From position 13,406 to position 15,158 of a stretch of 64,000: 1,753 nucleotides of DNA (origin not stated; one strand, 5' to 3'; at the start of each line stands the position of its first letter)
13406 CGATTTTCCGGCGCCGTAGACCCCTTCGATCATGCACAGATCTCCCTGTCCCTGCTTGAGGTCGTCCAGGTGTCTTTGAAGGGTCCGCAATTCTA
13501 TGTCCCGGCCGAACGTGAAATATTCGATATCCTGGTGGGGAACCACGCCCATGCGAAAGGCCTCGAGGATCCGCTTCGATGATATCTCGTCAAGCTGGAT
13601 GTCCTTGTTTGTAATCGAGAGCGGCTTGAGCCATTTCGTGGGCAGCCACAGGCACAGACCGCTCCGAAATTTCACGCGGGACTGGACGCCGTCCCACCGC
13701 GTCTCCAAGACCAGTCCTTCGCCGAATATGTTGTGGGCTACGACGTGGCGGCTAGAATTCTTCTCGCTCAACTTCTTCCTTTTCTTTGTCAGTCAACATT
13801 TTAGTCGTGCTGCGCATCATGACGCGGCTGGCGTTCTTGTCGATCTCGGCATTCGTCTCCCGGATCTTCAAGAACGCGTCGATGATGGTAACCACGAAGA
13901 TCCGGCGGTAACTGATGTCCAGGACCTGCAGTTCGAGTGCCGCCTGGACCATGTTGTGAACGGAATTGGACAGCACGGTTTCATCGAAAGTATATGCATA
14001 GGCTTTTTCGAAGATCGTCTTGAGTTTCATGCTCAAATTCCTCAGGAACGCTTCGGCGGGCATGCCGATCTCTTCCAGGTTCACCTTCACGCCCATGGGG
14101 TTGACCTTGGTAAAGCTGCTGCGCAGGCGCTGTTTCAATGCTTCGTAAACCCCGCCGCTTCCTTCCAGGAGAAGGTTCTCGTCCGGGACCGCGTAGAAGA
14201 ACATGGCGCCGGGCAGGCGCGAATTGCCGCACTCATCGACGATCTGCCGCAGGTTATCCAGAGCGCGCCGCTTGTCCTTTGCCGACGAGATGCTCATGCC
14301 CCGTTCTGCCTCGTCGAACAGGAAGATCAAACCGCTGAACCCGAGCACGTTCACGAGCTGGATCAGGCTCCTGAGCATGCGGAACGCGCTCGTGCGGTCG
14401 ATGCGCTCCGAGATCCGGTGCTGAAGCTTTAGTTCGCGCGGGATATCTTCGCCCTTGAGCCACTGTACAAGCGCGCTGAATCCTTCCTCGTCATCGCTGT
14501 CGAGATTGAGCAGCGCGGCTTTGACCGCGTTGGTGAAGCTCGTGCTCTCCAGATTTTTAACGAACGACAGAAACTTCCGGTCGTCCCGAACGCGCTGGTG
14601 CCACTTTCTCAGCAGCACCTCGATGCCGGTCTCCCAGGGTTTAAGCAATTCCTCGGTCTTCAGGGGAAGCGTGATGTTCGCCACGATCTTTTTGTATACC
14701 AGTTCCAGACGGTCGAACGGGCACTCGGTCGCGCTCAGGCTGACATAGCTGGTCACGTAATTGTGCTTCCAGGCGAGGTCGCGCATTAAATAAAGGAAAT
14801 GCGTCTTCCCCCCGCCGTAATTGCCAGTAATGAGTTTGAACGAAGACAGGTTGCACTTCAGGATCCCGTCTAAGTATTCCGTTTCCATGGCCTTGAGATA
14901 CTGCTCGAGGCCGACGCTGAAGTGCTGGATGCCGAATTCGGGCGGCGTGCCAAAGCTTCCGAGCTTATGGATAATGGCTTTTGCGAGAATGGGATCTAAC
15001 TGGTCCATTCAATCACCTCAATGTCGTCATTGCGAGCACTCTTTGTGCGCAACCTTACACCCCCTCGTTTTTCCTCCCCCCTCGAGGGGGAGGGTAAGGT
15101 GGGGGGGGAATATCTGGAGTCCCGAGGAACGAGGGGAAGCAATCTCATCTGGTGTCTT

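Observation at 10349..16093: Candidate undescribed defence-like module: orphan protein + two BrxD/DUF2791-like ATPases + Lhr-like helicase, with no known partner genes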

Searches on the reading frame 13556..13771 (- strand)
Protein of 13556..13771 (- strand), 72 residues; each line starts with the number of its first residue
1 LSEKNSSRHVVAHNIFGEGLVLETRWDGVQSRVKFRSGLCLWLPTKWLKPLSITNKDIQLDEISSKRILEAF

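Call 29: search_protein_families(library=pfam, proteins=[window:13556-13771:-], max_evalue=10)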
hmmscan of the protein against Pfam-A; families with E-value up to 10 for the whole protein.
seq(72 aa): 0 families

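Call 58: search_solved_structures(query=A3, max_evalue=10, show_alignments=3)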
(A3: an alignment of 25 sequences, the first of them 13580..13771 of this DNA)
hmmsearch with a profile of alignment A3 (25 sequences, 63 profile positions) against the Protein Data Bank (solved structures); distinct sequences matched with E-value up to 10: 6.
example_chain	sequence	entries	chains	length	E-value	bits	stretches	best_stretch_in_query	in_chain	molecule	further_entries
7egt_B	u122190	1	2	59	0.00071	22.4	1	5-38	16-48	DNA helicase UvrD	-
6yi2_A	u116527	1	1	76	0.0032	20.2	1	4-37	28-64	DNA helicase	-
7egs_B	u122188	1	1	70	0.0036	20.1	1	4-37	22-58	DNA helicase II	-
4c2t_A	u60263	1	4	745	0.11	15.4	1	5-33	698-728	DNA HELICASE II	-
5dma_A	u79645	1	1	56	0.29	14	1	6-37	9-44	ATP-dependent DNA helicase PcrA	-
9dqs_A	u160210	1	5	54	1.1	12.2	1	4-20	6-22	ATP-dependent DNA helicase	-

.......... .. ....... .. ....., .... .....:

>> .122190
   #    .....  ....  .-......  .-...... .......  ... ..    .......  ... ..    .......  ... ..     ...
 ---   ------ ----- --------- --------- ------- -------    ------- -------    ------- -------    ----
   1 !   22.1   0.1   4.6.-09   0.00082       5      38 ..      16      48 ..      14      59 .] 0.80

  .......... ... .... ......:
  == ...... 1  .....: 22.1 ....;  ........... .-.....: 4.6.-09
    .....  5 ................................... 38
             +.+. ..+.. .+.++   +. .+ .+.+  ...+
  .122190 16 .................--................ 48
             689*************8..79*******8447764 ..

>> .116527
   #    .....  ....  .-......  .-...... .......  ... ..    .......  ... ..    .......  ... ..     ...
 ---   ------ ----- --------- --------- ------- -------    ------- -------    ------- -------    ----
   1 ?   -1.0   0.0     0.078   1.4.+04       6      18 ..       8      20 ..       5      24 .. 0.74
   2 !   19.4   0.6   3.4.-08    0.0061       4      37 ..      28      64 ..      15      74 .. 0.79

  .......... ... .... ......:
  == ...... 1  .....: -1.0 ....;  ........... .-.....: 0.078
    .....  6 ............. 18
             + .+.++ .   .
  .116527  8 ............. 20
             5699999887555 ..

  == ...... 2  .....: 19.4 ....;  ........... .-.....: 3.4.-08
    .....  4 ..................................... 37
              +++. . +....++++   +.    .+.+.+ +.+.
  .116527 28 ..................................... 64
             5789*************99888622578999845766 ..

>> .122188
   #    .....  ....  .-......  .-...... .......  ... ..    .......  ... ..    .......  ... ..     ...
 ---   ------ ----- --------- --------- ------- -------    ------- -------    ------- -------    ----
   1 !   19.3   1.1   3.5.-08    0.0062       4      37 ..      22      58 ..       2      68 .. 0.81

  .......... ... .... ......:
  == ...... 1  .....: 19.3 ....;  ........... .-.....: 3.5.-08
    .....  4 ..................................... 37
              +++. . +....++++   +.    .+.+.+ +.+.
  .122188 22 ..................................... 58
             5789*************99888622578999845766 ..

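Call 59: search_protein_families(library=pfam, alignment_id=A3, max_evalue=10)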
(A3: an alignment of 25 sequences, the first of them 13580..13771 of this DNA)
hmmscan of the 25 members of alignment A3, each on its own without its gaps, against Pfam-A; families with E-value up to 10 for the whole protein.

A. member 1, window:13580-13771:- (64 aa): 0 families

B. families by the number of members that match (of 25 scanned): 4 families
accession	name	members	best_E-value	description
PF21196.3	PcrA_UvrD_tudor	8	0.0028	PcrA/UvrD tudor domain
PF24606.1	CEMIP_beta-hel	1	0.061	CEMIP beta-helix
PF09178.16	MGTA_C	1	0.069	4-alpha-glucanotransferase, C-terminal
PF18359.7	Tudor_5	1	0.17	Histone methyltransferase Tudor domain 1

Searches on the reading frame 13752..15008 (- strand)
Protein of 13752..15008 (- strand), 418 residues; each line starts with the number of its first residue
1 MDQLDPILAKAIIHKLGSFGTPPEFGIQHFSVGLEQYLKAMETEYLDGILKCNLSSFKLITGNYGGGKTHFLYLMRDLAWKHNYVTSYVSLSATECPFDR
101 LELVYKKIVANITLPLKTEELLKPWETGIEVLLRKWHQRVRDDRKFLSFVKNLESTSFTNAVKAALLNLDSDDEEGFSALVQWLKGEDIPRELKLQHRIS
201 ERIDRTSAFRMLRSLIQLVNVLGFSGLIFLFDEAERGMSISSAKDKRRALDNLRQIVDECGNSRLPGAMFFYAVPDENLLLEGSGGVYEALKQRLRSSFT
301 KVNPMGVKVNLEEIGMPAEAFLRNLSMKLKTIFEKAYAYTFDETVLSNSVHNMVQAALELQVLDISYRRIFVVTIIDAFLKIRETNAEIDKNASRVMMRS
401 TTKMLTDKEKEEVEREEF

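Call 3: search_protein_families(library=pfam, proteins=[window:13752-15008:-], max_evalue=0.1)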
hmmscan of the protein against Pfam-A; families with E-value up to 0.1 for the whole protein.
window:13752-15008:- (418 aa): 2 families
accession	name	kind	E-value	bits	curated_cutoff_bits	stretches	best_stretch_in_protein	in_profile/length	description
PF10923.14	BrxC_BrxD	-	5.7e-45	154.4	22.2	1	10-391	7-406/414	BREX system ATP-binding protein BrxC/D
PF13401.12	AAA_22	-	0.0022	18.7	27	0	57-142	7-81/130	AAA domain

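Call 4: search_protein_families(library=padloc, proteins=[window:13752-15008:-], max_evalue=0.1)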
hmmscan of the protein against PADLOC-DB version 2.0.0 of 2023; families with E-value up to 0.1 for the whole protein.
window:13752-15008:- (418 aa): 2 families
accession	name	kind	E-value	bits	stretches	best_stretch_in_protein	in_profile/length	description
PDLC02494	BrxD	-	1.2e-39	134.7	1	9-414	9-428/440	BrxD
PDLC03959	SngB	-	2.7e-21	74.2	2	8-113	10-115/439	-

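Call 5: search_protein_families(library=ncbifam, proteins=[window:13752-15008:-], max_evalue=0.1)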
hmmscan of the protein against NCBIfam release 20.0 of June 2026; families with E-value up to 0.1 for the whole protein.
window:13752-15008:- (418 aa): 3 families
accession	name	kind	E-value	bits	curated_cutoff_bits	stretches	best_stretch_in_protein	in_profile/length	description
NF033438.1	BREX_BrxD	equivalog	6.2e-39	134.2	350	1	10-392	6-403/423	BREX system ATP-binding protein BrxD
NF047716.1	LIC10260_fam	subfamily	0.013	15.5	100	0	25-51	53-80/109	LIC10260 family lipoprotein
NF051884.1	ProteaseSapA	equivalog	0.099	11.3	1200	0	280-363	485-570/644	protease SapA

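Call 7: search_protein_families(library=phrogs, proteins=[window:13752-15008:-], max_evalue=0.01)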
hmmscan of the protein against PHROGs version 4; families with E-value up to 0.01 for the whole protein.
window:13752-15008:- (418 aa): 0 families

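Call 39: search_solved_structures(query=window:13752-15008:-, max_evalue=1)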
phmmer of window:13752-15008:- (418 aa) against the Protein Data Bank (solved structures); distinct sequences matched with E-value up to 1: 1.
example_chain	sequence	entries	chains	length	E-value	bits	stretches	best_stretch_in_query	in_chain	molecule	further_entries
4xl5_C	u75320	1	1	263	0.51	13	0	242-327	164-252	bGFP-A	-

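Call 83: search_dna_similar(query=window:13752-15008:-, collection=plasmids, mode=protein, max_evalue=0.00001, max_rows=15)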
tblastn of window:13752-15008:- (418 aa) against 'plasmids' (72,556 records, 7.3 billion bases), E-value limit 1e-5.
Records with a match: 644; places in all: 644; records where one place covers at least 80% of the query: 0.
Best place of each record, by identity: <60% 644.
By first word of the organism name: Klebsiella 444; Salmonella 137; Escherichia 14; Bradyrhizobium 4; Raoultella 4; Phaeobacter 3; Paracoccus 2; Azospirillum 2; Citrobacter 2; Leclercia 2; and 29 more.
By predicted mobility (MOB-suite, as given by PLSDB): conjugative 519; non-mobilizable 91; mobilizable 34.
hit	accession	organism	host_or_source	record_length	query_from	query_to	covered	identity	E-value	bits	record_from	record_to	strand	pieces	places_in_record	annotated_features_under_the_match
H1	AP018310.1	Aulosira laxa NIES-50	-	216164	8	337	79%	25.2%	4e-18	94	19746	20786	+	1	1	hypothetical protein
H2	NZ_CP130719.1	Streptomyces sp. NBC_01334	-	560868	20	333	75%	26.2%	4e-18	94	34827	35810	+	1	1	brxD: BREX system ATP-binding protein BrxD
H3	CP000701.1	Rhizorhabdus wittichii RW1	-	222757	1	295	71%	26.7%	7e-11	72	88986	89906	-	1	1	hypothetical protein | protein of unknown function DUF805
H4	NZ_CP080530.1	Mesorhizobium sp. AR02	Oxytropis sp.,Cell culture,root nodule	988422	20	333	75%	25.0%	1e-9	68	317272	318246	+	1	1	ATP-binding protein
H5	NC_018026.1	Desulfomonile tiedjei DSM 6799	sewage sludge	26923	8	276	64%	29.0%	6e-24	112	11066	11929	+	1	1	BREX system ATP-binding domain-containing protein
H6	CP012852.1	Persicobacter sp. JZB09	cell culture,soil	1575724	9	298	69%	26.8%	4e-13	79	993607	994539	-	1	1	none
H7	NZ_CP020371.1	Candidatus Thiodictyon syntrophicum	meromictic lake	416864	20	311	70%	26.1%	5e-19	97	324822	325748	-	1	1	brxD: BREX system ATP-binding protein BrxD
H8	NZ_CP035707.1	Sphaerotilus sulfidivorans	cell culture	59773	20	295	66%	27.2%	1e-14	84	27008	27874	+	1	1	brxD: BREX system ATP-binding protein BrxD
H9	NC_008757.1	Polaromonas naphthalenivorans CJ2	-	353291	20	311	70%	25.5%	3e-19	98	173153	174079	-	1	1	brxD: BREX system ATP-binding protein BrxD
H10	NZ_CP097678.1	Klebsiella pneumoniae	Homo sapiens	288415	6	295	69%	25.6%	1e-7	62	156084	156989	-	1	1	ATP-binding protein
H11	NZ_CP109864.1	Paracoccus aminovorans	bacteria,human fecal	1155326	1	301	72%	24.7%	8e-9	66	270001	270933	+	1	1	record has no annotation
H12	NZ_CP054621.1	Azospirillum oryzae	cell culture,soil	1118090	20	295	66%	26.9%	2e-17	92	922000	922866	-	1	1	record has no annotation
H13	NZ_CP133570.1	Pseudoalteromonas sp. HL-AS1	sediment core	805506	11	295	68%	25.8%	2e-9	68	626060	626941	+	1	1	ATP-binding protein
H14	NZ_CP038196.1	Paracoccus versutus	single cell,soil adjacent to the roots ...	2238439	1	301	72%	24.4%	1e-8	65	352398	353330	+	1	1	none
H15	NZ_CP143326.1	Cetobacterium somerae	intestine of Yellow Catfish,pure culture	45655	11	305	71%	24.8%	4e-6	57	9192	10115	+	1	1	ATP-binding protein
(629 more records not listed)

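Call 84: get_annotated_region(hit=H5, flank=6000)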
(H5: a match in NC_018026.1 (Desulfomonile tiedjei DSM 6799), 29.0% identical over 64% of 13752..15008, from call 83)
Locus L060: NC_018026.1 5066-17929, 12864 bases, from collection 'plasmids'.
description: Desulfomonile tiedjei DSM 6799 plasmid pDESTI.01, complete sequence
organism: Desulfomonile tiedjei DSM 6799 (NCBI taxid 706587)
taxonomy: Bacteria; Thermodesulfobacteriota; Desulfomonilia; Desulfomonilales; Desulfomonilaceae; Desulfomonile; Desulfomonile tiedjei; Desulfomonile tiedjei DSM 6799
host: -; source: sewage sludge; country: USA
typing (MOB-suite, as given by PLSDB): non-mobilizable
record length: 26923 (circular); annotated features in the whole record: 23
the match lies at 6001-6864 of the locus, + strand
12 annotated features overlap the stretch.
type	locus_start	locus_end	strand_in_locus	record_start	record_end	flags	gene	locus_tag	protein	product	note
CDS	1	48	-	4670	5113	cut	rnhA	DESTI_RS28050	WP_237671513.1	ribonuclease HI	-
CDS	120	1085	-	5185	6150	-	-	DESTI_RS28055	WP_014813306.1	nucleotidyl transferase AbiEii/AbiGii toxin family protein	-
CDS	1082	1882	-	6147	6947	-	-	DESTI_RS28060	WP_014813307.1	type IV toxin-antitoxin system AbiEi family antitoxin domain-containing protein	-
CDS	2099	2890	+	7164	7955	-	-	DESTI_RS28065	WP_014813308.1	ParA family protein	-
CDS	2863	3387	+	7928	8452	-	-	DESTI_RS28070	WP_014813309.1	hypothetical protein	-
CDS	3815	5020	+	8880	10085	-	-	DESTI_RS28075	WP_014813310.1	helix-turn-helix domain-containing protein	-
CDS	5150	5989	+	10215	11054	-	-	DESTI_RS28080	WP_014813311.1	hypothetical protein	-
CDS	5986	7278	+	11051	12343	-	-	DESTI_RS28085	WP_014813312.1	BREX system ATP-binding domain-containing protein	-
CDS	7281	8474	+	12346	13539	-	-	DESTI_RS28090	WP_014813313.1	BREX system ATP-binding domain-containing protein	-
CDS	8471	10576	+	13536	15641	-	-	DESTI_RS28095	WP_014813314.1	DEAD/DEAH box helicase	-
CDS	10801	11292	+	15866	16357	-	-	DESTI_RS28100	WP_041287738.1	DUF3124 domain-containing protein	-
CDS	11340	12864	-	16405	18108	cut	-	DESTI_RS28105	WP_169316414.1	cation:proton antiporter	GO:0006812 - monoatomic cation transport [Evidence IEA]; GO:1902600 - proton transmembrane transport [Evidence IEA]; ...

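Call 85: get_annotated_region(hit=H1, flank=6000)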
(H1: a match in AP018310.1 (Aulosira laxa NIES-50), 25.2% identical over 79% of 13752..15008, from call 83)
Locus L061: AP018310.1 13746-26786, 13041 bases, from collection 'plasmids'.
description: Aulosira laxa NIES-50 plasmid plasmid3 DNA, complete genome
organism: Aulosira laxa NIES-50 (NCBI taxid 1541988)
taxonomy: Bacteria; Cyanobacteriota; Cyanophyceae; Nostocales; Fortieaceae; Aulosira; Aulosira laxa; Aulosira laxa NIES-50
host: -; source: -; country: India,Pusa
typing (MOB-suite, as given by PLSDB): conjugative; replicon rep_cluster_1671; relaxase MOBP; mating-pair formation MPF_T
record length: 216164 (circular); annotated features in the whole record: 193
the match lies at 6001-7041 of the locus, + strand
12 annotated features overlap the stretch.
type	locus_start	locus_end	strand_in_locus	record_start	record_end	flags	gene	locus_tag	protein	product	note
CDS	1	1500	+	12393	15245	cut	-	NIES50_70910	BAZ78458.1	alkaline phosphatase domain-containing protein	-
CDS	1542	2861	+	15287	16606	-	-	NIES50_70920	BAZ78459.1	putative ATP/GTP binding protein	-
CDS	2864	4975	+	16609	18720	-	-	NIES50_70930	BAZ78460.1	DEAD/DEAH box helicase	-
CDS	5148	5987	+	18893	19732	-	-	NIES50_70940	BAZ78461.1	hypothetical protein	-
CDS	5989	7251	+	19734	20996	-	-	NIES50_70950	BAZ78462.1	hypothetical protein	-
CDS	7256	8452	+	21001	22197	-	-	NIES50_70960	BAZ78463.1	hypothetical protein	-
CDS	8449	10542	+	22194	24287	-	-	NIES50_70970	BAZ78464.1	DEAD/DEAH box RNA helicase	-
CDS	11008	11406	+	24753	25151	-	-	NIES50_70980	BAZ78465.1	hypothetical protein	-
CDS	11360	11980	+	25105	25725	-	-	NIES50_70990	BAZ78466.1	hypothetical protein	-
CDS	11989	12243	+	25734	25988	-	-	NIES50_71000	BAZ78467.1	hypothetical protein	-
CDS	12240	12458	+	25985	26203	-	-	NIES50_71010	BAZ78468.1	hypothetical protein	-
CDS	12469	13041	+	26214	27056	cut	-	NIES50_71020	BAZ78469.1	hypothetical protein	-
